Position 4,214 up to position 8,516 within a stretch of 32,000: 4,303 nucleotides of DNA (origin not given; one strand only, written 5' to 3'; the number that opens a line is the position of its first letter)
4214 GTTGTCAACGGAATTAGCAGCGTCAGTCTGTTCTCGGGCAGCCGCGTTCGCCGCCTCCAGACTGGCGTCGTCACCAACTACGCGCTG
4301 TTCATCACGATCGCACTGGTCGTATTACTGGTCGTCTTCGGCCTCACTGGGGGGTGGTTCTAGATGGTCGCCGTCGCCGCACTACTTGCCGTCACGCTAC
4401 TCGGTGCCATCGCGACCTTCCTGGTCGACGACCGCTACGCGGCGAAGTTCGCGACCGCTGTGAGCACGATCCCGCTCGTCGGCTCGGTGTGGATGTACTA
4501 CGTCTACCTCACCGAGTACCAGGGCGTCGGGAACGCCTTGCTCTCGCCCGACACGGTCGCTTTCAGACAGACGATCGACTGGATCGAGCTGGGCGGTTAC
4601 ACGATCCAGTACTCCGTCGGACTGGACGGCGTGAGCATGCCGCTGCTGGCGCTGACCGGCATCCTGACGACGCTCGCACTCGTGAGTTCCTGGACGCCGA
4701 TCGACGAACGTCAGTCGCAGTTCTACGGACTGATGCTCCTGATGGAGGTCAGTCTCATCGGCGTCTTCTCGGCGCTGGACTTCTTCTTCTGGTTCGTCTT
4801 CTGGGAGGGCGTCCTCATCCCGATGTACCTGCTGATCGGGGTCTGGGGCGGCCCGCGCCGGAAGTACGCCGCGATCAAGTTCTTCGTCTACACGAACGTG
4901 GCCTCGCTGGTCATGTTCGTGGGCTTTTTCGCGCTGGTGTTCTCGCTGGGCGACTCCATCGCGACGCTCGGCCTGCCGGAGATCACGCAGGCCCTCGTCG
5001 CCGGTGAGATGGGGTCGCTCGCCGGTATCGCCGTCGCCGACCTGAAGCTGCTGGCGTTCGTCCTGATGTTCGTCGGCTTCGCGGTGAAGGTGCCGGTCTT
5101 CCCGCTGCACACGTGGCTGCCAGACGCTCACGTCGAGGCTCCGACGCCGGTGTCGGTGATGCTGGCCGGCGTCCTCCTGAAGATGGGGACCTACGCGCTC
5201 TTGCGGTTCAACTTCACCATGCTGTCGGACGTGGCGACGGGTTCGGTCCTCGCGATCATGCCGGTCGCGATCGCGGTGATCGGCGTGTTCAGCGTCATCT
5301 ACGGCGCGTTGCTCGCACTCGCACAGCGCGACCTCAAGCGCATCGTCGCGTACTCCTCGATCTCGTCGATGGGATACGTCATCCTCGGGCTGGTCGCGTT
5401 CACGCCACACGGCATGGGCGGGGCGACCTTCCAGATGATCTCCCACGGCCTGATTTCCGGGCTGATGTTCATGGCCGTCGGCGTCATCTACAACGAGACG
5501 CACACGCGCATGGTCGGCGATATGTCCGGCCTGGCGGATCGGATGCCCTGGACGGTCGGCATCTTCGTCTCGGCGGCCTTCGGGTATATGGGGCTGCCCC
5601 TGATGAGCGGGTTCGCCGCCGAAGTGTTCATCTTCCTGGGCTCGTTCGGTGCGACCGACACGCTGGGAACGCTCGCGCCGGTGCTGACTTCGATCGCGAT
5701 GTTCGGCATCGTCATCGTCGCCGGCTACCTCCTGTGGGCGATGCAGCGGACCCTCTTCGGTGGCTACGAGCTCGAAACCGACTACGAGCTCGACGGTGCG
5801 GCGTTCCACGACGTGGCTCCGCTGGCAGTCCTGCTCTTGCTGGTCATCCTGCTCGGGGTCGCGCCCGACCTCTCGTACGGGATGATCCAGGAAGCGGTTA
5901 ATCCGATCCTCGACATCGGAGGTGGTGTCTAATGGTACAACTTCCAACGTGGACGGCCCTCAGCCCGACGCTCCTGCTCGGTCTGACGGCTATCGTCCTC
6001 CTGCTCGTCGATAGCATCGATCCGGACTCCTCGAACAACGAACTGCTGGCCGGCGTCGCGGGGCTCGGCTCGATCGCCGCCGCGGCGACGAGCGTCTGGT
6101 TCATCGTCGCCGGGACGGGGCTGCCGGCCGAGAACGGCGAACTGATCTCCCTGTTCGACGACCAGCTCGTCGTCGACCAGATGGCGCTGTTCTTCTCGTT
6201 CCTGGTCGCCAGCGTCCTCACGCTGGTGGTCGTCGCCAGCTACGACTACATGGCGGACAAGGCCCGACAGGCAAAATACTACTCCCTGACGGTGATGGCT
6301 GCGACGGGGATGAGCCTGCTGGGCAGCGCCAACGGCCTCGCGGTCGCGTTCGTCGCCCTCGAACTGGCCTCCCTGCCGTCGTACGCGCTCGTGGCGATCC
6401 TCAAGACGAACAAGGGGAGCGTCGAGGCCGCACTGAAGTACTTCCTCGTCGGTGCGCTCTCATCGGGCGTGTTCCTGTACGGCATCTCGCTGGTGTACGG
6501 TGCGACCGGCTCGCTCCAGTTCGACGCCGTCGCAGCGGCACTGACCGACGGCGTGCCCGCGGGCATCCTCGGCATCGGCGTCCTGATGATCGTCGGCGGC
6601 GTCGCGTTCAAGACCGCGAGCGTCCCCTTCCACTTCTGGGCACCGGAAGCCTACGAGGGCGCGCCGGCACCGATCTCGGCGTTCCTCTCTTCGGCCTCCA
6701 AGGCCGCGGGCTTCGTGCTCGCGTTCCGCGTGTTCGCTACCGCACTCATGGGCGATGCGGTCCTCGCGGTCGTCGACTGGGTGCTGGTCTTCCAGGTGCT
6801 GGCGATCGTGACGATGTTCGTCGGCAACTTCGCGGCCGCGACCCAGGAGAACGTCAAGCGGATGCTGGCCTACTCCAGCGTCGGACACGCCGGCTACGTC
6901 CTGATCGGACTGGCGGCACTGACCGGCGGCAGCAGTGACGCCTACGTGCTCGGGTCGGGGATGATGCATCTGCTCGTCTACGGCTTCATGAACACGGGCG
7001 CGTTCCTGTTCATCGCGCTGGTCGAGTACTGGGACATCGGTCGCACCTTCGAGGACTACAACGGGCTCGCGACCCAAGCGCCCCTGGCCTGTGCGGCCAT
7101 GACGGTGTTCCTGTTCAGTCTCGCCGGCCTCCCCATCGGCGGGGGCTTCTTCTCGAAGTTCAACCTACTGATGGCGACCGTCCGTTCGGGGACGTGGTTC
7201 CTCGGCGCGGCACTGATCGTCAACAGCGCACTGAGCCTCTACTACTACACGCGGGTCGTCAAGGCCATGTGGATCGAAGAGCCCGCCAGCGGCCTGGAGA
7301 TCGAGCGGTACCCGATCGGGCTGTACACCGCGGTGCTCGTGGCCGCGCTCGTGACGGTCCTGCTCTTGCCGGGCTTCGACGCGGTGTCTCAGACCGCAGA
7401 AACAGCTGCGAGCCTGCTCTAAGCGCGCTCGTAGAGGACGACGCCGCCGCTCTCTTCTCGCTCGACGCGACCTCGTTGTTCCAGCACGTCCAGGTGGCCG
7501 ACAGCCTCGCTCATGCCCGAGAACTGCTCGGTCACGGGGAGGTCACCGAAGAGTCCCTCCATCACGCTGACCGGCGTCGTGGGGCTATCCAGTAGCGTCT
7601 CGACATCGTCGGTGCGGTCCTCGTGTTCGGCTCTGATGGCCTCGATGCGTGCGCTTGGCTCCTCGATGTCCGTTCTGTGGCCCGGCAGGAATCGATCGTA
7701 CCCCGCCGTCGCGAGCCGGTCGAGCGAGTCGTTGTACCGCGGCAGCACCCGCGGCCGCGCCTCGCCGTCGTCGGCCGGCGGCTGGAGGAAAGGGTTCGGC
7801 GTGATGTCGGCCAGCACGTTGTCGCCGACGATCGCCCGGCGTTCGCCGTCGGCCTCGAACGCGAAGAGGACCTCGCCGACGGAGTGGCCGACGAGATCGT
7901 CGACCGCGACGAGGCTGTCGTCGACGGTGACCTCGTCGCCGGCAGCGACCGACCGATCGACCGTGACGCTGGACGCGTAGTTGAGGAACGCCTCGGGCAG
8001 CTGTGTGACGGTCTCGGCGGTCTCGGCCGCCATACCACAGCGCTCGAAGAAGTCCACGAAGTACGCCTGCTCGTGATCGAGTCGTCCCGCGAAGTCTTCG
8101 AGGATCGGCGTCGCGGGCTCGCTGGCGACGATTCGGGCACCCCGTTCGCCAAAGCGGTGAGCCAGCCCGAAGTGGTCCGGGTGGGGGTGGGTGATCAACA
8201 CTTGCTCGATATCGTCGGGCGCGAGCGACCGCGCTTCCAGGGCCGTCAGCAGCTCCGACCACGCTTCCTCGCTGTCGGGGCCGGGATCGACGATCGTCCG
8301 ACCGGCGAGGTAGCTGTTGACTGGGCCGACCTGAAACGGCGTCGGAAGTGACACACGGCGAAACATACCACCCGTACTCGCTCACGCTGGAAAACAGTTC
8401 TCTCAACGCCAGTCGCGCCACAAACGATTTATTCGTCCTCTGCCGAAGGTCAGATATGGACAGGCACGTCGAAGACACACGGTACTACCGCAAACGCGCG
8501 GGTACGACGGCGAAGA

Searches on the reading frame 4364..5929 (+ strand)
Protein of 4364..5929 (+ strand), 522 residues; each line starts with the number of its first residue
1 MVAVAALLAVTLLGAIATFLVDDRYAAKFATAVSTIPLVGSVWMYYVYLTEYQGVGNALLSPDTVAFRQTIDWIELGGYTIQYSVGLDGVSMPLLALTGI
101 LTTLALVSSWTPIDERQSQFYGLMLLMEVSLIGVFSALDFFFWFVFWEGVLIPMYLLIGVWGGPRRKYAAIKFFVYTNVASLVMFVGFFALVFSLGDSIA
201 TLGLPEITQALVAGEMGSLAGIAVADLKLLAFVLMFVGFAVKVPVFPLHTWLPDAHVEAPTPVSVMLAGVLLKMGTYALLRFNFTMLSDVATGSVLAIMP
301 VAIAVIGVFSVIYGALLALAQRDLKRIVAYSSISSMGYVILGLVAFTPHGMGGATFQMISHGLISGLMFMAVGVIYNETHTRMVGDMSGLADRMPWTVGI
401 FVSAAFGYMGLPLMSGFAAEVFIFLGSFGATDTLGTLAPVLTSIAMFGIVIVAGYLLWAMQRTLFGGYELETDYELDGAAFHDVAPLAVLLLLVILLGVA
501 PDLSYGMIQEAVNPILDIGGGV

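Call 42: search_protein_families(library=pfam, proteins=[window:4364-5929:+], max_evalue=0.00001)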
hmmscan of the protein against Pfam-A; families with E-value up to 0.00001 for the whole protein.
window:4364-5929:+ (522 aa): 1 family
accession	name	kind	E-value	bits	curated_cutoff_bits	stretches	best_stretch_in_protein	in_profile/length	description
PF00361.26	Proton_antipo_M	-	1.5e-69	234.9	21.5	1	138-443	2-291/294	NADH:quinone oxidoreductase/Mrp antiporter, TM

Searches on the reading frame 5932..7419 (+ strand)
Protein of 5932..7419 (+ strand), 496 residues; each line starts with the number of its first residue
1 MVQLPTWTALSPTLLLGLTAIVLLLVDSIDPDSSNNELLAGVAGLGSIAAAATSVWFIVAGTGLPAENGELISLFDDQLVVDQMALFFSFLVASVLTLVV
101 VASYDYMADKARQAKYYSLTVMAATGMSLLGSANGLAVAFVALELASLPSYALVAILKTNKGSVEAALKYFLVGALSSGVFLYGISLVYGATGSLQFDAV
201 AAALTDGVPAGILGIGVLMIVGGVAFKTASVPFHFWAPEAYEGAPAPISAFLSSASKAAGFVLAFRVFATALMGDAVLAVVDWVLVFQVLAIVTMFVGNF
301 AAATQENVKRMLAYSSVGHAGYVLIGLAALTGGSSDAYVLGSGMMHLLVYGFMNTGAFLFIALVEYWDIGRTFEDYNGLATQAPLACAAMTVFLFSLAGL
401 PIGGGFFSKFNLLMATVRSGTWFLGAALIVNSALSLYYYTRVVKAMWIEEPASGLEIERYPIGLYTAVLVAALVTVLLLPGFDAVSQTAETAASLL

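Call 42: search_protein_families(library=pfam, proteins=[window:5932-7419:+], max_evalue=0.00001)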
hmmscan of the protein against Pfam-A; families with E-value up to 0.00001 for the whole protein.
window:5932-7419:+ (496 aa): 1 family
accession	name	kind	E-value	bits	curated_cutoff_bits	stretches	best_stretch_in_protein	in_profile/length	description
PF00361.26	Proton_antipo_M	-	2.5e-68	230.9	21.5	1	133-434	1-293/294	NADH:quinone oxidoreductase/Mrp antiporter, TM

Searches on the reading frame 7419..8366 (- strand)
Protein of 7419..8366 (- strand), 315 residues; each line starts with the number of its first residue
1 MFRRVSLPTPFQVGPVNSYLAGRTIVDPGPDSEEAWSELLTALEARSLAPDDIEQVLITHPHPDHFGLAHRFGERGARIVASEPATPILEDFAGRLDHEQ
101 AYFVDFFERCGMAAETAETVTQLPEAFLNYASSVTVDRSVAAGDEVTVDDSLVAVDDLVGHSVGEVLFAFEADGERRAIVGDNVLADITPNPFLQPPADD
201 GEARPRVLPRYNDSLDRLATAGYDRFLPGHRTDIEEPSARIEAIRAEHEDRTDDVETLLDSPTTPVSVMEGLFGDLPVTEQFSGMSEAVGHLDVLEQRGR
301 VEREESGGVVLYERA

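Call 42: search_protein_families(library=pfam, proteins=[window:7419-8366:-], max_evalue=0.00001)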
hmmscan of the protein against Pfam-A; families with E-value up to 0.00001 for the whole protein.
window:7419-8366:- (315 aa): 2 families
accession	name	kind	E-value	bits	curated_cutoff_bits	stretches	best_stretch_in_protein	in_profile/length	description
PF00753.33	Lactamase_B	-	5.4e-15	56.3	22.7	1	13-230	3-196/196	Metallo-beta-lactamase superfamily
PF12706.13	Lactamase_B_2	-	8.7e-06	25.9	27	0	25-98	4-79/200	Beta-lactamase superfamily domain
